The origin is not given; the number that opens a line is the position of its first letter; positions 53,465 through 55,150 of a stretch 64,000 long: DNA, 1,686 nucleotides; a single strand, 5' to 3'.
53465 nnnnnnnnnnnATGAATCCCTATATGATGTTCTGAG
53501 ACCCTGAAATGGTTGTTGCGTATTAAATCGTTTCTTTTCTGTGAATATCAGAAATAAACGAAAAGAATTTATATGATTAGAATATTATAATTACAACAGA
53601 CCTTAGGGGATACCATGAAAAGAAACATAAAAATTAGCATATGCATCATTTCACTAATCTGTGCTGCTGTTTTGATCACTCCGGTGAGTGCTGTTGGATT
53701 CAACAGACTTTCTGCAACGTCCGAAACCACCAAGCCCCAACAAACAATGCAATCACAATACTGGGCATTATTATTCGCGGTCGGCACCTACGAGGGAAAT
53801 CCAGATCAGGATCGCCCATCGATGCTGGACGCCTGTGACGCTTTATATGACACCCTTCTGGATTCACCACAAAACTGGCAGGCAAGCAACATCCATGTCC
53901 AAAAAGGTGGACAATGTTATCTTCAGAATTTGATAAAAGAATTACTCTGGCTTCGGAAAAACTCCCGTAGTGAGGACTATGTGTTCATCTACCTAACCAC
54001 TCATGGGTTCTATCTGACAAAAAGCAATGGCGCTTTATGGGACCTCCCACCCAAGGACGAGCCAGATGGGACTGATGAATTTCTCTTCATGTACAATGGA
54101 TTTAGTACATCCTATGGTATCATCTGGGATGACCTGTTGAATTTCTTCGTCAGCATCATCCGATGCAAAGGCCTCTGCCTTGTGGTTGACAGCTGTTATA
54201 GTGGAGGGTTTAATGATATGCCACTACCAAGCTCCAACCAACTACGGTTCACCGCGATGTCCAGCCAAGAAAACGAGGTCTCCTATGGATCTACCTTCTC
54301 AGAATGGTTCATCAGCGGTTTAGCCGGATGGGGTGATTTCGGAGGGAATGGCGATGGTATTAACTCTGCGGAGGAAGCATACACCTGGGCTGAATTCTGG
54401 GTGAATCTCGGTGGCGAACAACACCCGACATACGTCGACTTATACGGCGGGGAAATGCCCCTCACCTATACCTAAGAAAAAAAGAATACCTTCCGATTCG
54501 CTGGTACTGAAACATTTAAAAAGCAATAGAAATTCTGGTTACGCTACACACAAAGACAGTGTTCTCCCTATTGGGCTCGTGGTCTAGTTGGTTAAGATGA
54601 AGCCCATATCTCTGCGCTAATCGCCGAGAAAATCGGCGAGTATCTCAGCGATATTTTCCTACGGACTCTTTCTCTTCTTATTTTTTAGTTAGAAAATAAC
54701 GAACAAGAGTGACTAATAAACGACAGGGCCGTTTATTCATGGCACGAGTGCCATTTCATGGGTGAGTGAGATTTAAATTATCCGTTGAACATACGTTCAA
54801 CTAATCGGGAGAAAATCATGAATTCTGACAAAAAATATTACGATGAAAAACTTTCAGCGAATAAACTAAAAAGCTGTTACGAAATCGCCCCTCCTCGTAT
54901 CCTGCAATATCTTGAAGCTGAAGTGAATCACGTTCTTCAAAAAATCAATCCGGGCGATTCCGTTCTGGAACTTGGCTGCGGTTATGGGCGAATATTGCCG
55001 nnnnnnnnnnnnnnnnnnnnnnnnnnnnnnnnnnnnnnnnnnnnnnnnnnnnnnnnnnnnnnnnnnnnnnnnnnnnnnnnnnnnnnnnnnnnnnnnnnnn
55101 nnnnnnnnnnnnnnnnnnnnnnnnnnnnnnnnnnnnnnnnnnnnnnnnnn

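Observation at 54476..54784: tRNA 5'-half-like fragment inside a 309-nt non-coding spacer at the border of the compositionally atypical region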

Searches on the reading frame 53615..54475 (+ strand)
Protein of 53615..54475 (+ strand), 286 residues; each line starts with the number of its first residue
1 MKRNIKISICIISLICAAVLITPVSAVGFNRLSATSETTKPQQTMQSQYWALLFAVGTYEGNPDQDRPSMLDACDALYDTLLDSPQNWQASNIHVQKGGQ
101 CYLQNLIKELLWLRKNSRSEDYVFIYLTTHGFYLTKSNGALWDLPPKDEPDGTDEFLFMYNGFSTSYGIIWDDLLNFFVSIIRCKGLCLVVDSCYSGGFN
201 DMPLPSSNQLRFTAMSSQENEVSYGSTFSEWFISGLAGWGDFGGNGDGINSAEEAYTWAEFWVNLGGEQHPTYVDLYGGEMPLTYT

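Call 8: search_protein_families(library=pfam, proteins=[window:53615-54475:+])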
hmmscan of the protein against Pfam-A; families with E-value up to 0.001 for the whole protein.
window:53615-54475:+ (286 aa): 1 family
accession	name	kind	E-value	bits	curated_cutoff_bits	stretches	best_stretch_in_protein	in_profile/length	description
PF01650.23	Peptidase_C13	-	7.1e-06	26.2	22.8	0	185-228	151-192/258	Peptidase C13 family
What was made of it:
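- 53615..54475 (+): Caspase/C13-like gene: the conserved chromosomal left flank of the tRNA-Val locus. Pfam (call 8).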

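Call 11: find_encoding_contigs(protein=window:53615-54475:+, flank=10000, max_places=6)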
Protein window:53615-54475:+ (286 aa): 3 contigs read that carry it; 3 places shown.
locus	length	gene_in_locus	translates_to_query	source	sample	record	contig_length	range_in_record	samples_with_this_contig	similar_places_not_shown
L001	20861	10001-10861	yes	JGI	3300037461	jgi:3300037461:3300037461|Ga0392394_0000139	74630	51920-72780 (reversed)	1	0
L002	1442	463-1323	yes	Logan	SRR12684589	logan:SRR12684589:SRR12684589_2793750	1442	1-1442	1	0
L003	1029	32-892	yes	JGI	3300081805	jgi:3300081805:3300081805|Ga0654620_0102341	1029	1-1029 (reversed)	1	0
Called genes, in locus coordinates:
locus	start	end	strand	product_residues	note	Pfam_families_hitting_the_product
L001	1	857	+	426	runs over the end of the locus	PF12679:ABC2_membrane_2, PF12698:ABC2_membrane_3, PF01061:ABC2_membrane, PF12730:ABC2_membrane_4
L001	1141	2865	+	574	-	PF04015:DUF362, PF17957:Big_7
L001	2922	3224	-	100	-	-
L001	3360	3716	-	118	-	PF02452:PemK_toxin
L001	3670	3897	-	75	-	PF24434:DUF7557 (weak)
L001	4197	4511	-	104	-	PF00338:Ribosomal_S10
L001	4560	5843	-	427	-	PF00009:GTP_EFTU, PF01926:MMR_HSR1 (faint), PF03144:GTP_EFTU_D2, PF14578:GTP_EFTU_D4 (weak), PF03143:GTP_EFTU_D3, PF22594:GTP-eEF1A_C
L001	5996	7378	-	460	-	PF02878:PGM_PMM_I, PF02879:PGM_PMM_II, PF02880:PGM_PMM_III, PF00408:PGM_PMM_IV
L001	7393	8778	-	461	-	PF02878:PGM_PMM_I, PF02879:PGM_PMM_II, PF02880:PGM_PMM_III, PF00408:PGM_PMM_IV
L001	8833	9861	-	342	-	PF00483:NTP_transferase, PF12804:NTP_transf_3, PF24894:Hexapep_GlmU, PF25084:LbH_EIF2B, PF25087:GMPPB_C, PF00132:Hexapep (faint)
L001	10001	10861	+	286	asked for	PF01650:Peptidase_C13 (faint)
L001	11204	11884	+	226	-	PF02353:CMAS (weak), PF13489:Methyltransf_23, PF01209:Ubie_methyltran, PF05175:MTS (weak), PF13847:Methyltransf_31, PF08241:Methyltransf_11, PF08242:Methyltransf_12, PF13649:Methyltransf_25, +1 more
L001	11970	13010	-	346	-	PF05048:NosD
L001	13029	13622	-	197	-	-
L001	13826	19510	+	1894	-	PF00801:PKD, PF18911:PKD_4, PF00801:PKD, PF18911:PKD_4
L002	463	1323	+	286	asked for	PF01650:Peptidase_C13 (faint)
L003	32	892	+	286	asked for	PF01650:Peptidase_C13 (faint)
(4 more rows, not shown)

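Call 14: find_homologous_proteins(query=window:53615-54475:+)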
Query window:53615-54475:+ (286 aa): 385 proteins with E <= 0.001 among 849 candidates; the best 120 are listed.
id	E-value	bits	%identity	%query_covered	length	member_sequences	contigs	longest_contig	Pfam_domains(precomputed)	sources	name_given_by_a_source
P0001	4.8e-182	622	92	100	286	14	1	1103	PF01650.24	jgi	jgi:hypothetical protein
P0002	1.4e-168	578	82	100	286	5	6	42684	-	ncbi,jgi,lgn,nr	ncbi:MAG TPA: hypothetical protein HA260_04490 [Thermoplasmata archaeon]|nr:hypothetical protein [Th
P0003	1.8e-168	577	84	100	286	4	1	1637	-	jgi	jgi:hypothetical protein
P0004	3.3e-156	537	77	100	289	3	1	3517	-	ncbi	-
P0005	3.4e-154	530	77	100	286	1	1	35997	PF01650.24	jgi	jgi:hypothetical protein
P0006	7.5e-154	529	78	100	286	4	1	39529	-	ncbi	-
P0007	4.5e-147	507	75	100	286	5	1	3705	-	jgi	jgi:hypothetical protein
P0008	3.3e-142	491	73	100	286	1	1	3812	-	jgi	jgi:hypothetical protein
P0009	3.8e-137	474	70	100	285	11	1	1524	PF00656.28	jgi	-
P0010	3.7e-136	471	70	100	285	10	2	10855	PF01650.24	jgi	jgi:hypothetical protein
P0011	7.6e-135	467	71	100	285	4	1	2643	PF01650.24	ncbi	-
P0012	1.6e-132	459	69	100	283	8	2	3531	-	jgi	-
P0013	2.3e-131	455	68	100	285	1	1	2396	-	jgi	jgi:hypothetical protein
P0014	1.5e-129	449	71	95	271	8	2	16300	PF01650.24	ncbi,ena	-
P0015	4.0e-128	445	67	100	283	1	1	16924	PF01650.24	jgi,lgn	-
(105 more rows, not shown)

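Call 19: find_encoding_contigs(protein=P0002, flank=6000, max_places=3)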
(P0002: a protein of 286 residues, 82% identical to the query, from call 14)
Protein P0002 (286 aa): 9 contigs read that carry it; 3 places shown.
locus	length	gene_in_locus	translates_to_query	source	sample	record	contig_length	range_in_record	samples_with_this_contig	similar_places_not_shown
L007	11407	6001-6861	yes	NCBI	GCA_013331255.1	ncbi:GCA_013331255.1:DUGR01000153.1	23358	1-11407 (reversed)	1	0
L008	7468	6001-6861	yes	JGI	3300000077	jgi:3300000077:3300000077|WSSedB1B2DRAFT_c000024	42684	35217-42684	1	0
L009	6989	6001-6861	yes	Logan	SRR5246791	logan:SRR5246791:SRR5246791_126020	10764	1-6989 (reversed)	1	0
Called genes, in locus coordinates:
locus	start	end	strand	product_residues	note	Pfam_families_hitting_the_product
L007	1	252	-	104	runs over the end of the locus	PF00338:Ribosomal_S10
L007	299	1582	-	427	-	PF00009:GTP_EFTU, PF01926:MMR_HSR1 (faint), PF03144:GTP_EFTU_D2, PF14578:GTP_EFTU_D4 (weak), PF03143:GTP_EFTU_D3, PF22594:GTP-eEF1A_C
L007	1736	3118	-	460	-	PF02878:PGM_PMM_I, PF02879:PGM_PMM_II, PF02880:PGM_PMM_III, PF00408:PGM_PMM_IV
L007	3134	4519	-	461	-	PF02878:PGM_PMM_I, PF02879:PGM_PMM_II, PF02880:PGM_PMM_III, PF00408:PGM_PMM_IV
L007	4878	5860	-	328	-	PF00483:NTP_transferase, PF12804:NTP_transf_3, PF24894:Hexapep_GlmU, PF25084:LbH_EIF2B, PF25087:GMPPB_C, PF00132:Hexapep (faint)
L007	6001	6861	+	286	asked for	-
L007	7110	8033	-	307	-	PF01145:Band_7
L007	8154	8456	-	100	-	-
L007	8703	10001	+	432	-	PF01554:MatE, PF01943:Polysacc_synt (weak), PF01554:MatE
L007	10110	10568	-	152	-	PF01590:GAF, PF13185:GAF_2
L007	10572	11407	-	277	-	PF27218:MJ0043_C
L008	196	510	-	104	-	PF00338:Ribosomal_S10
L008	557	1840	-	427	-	PF00009:GTP_EFTU, PF01926:MMR_HSR1 (faint), PF03144:GTP_EFTU_D2, PF14578:GTP_EFTU_D4 (weak), PF03143:GTP_EFTU_D3, PF22594:GTP-eEF1A_C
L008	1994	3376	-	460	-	PF02878:PGM_PMM_I, PF02879:PGM_PMM_II, PF02880:PGM_PMM_III, PF00408:PGM_PMM_IV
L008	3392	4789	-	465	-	PF02878:PGM_PMM_I, PF02879:PGM_PMM_II, PF02880:PGM_PMM_III, PF00408:PGM_PMM_IV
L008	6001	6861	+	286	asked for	-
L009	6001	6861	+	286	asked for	-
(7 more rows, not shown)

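Call 20: find_encoding_contigs(protein=P0005, flank=6000, max_places=2)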
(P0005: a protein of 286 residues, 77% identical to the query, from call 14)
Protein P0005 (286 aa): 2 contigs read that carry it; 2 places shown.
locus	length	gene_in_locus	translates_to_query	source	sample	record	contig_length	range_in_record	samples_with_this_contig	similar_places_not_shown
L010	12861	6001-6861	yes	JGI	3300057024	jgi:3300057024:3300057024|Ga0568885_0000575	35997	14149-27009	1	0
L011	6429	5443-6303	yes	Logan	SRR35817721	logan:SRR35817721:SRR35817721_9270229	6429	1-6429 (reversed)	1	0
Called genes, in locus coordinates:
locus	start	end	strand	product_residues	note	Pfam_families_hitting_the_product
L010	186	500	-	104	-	PF00338:Ribosomal_S10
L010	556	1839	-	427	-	PF00009:GTP_EFTU, PF01926:MMR_HSR1 (faint), PF03144:GTP_EFTU_D2, PF14578:GTP_EFTU_D4 (weak), PF03143:GTP_EFTU_D3, PF22594:GTP-eEF1A_C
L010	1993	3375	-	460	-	PF02878:PGM_PMM_I, PF02879:PGM_PMM_II, PF02880:PGM_PMM_III, PF00408:PGM_PMM_IV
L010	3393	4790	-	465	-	PF02878:PGM_PMM_I, PF02879:PGM_PMM_II, PF02880:PGM_PMM_III, PF00408:PGM_PMM_IV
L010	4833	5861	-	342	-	PF00483:NTP_transferase, PF12804:NTP_transf_3, PF24894:Hexapep_GlmU, PF25084:LbH_EIF2B, PF25087:GMPPB_C, PF00132:Hexapep (faint)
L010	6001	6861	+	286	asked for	PF01650:Peptidase_C13 (faint)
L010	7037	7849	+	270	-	PF00589:Phage_integrase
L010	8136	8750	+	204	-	-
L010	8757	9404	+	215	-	-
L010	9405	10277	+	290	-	-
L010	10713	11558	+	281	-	-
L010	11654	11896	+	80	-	PF07362:CcdA (weak)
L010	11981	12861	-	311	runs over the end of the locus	PF01145:Band_7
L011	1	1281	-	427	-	PF00009:GTP_EFTU, PF01926:MMR_HSR1 (faint), PF03144:GTP_EFTU_D2, PF14578:GTP_EFTU_D4 (weak), PF03143:GTP_EFTU_D3, PF22594:GTP-eEF1A_C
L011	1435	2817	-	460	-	PF02878:PGM_PMM_I, PF02879:PGM_PMM_II, PF02880:PGM_PMM_III, PF00408:PGM_PMM_IV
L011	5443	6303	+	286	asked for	PF01650:Peptidase_C13 (faint)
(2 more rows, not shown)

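Call 21: find_encoding_contigs(protein=P0006, flank=6000, max_places=2)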
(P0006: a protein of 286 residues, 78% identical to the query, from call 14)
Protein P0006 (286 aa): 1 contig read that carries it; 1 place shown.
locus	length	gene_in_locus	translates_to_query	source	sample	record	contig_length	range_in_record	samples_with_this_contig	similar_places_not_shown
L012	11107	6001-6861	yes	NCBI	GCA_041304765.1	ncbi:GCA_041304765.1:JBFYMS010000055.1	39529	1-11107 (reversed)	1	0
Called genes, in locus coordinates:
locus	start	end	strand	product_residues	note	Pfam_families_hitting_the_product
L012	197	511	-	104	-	PF00338:Ribosomal_S10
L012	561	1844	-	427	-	PF00009:GTP_EFTU, PF01926:MMR_HSR1 (faint), PF03144:GTP_EFTU_D2, PF14578:GTP_EFTU_D4 (faint), PF03143:GTP_EFTU_D3, PF22594:GTP-eEF1A_C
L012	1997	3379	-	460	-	PF02878:PGM_PMM_I, PF02879:PGM_PMM_II, PF02880:PGM_PMM_III, PF00408:PGM_PMM_IV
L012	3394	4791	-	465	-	PF02878:PGM_PMM_I, PF02879:PGM_PMM_II, PF02880:PGM_PMM_III, PF00408:PGM_PMM_IV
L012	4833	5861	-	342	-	PF00483:NTP_transferase, PF12804:NTP_transf_3, PF07959:Fucose_pyrophosphorylase (weak), PF24894:Hexapep_GlmU, PF25084:LbH_EIF2B, PF25087:GMPPB_C, PF00132:Hexapep (faint)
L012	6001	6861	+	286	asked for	-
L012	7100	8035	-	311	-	PF01145:Band_7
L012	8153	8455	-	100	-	-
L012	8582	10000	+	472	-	PF01554:MatE, PF01943:Polysacc_synt (weak), PF01554:MatE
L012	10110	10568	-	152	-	PF01590:GAF, PF13185:GAF_2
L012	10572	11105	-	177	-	?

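Call 28: find_related_loci(query=L007:7110-8033:-, collection=metagenome_contigs, flank=10000)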
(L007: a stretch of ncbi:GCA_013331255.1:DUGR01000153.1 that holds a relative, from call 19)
Query L007:7110-8033:- (307 aa) in metagenome_contigs; peptide patterns used: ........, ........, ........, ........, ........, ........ (x = any residue, [..] = any of these).
418 stretches matched a pattern; 341 encode a relative of the query (tblastn E <= 1e-3); the best 80 are kept; 80 distinct loci.
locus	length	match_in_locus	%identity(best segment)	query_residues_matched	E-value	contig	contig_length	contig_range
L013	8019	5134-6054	100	1-307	0e+0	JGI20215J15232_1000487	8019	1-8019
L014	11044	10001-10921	100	1-307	0e+0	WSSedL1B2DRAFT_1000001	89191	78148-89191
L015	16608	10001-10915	97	1-305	0e+0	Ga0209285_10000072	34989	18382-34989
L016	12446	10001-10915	97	1-305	0e+0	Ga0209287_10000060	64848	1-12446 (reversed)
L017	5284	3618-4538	96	1-307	0e+0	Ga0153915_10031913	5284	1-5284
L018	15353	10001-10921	96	1-307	0e+0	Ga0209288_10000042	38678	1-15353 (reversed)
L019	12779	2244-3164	96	1-307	0e+0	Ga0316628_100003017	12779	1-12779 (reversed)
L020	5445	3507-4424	96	1-306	0e+0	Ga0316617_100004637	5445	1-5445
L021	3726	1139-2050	96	1-304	0e+0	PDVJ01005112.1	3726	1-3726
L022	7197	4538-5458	95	1-307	0e+0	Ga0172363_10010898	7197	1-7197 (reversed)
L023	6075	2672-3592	95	1-307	0e+0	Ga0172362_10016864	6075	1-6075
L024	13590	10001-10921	94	1-307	0e+0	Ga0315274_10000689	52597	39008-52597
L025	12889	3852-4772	94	1-307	0e+0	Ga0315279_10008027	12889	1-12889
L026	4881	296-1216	94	1-307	0e+0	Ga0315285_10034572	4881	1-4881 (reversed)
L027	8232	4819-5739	95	1-307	0e+0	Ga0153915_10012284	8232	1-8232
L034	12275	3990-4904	95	1-305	0e+0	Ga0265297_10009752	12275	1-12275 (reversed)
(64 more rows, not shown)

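Call 87: search_protein_families(library=ncbifam, proteins=[L010:7037-7849:+], max_evalue=0.001)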
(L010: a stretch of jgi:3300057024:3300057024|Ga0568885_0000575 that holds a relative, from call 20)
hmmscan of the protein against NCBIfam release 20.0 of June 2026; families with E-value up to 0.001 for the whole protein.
L010:7037-7849:+ (270 aa): 4 families
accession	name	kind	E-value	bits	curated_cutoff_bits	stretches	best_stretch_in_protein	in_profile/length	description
NF040815.2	recomb_XerA_Arch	equivalog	2.8e-11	43.5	220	1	3-231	6-242/263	site-specific tyrosine recombinase/integron integrase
TIGR02224.1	recomb_XerC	equivalog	1.7e-06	27.7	335.15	1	68-225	87-237/295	tyrosine recombinase XerC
NF001399.0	PRK00283.1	subfamily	0.00021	20.7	279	1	56-199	82-222/300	tyrosine recombinase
TIGR02249.1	integrase_gron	subfamily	0.00074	19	265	0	64-155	78-164/315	integron integrase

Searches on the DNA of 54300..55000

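Call 5: search_rna_families(source=window, start=54300, end=55000, threshold=evalue, max_evalue=10, show_alignments=4)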
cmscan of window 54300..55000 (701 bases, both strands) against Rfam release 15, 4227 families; matches with E-value up to 10: 4.
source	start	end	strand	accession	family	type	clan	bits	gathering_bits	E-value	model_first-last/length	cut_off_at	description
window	54651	54722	-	RF00749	mir-208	Gene; miRNA;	-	17.4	56.4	0.52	1-77/77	no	mir-208 microRNA precursor family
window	54386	54461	+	RF02975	DUF3800-XI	Gene; sRNA;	-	15.3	37.8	0.82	1-48/48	no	DUF3800-XI RNA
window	54737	54830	+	RF00472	snosnR55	Gene; snRNA; snoRNA; CD-box;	CL00054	15.3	50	7.6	1-92/92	no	Small nucleolar RNA snR55/Z10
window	54572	54627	-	RF00613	SNORD94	Gene; snRNA; snoRNA; CD-box;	-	12.8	60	2.9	1-137/137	no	Small nucleolar RNA SNORD94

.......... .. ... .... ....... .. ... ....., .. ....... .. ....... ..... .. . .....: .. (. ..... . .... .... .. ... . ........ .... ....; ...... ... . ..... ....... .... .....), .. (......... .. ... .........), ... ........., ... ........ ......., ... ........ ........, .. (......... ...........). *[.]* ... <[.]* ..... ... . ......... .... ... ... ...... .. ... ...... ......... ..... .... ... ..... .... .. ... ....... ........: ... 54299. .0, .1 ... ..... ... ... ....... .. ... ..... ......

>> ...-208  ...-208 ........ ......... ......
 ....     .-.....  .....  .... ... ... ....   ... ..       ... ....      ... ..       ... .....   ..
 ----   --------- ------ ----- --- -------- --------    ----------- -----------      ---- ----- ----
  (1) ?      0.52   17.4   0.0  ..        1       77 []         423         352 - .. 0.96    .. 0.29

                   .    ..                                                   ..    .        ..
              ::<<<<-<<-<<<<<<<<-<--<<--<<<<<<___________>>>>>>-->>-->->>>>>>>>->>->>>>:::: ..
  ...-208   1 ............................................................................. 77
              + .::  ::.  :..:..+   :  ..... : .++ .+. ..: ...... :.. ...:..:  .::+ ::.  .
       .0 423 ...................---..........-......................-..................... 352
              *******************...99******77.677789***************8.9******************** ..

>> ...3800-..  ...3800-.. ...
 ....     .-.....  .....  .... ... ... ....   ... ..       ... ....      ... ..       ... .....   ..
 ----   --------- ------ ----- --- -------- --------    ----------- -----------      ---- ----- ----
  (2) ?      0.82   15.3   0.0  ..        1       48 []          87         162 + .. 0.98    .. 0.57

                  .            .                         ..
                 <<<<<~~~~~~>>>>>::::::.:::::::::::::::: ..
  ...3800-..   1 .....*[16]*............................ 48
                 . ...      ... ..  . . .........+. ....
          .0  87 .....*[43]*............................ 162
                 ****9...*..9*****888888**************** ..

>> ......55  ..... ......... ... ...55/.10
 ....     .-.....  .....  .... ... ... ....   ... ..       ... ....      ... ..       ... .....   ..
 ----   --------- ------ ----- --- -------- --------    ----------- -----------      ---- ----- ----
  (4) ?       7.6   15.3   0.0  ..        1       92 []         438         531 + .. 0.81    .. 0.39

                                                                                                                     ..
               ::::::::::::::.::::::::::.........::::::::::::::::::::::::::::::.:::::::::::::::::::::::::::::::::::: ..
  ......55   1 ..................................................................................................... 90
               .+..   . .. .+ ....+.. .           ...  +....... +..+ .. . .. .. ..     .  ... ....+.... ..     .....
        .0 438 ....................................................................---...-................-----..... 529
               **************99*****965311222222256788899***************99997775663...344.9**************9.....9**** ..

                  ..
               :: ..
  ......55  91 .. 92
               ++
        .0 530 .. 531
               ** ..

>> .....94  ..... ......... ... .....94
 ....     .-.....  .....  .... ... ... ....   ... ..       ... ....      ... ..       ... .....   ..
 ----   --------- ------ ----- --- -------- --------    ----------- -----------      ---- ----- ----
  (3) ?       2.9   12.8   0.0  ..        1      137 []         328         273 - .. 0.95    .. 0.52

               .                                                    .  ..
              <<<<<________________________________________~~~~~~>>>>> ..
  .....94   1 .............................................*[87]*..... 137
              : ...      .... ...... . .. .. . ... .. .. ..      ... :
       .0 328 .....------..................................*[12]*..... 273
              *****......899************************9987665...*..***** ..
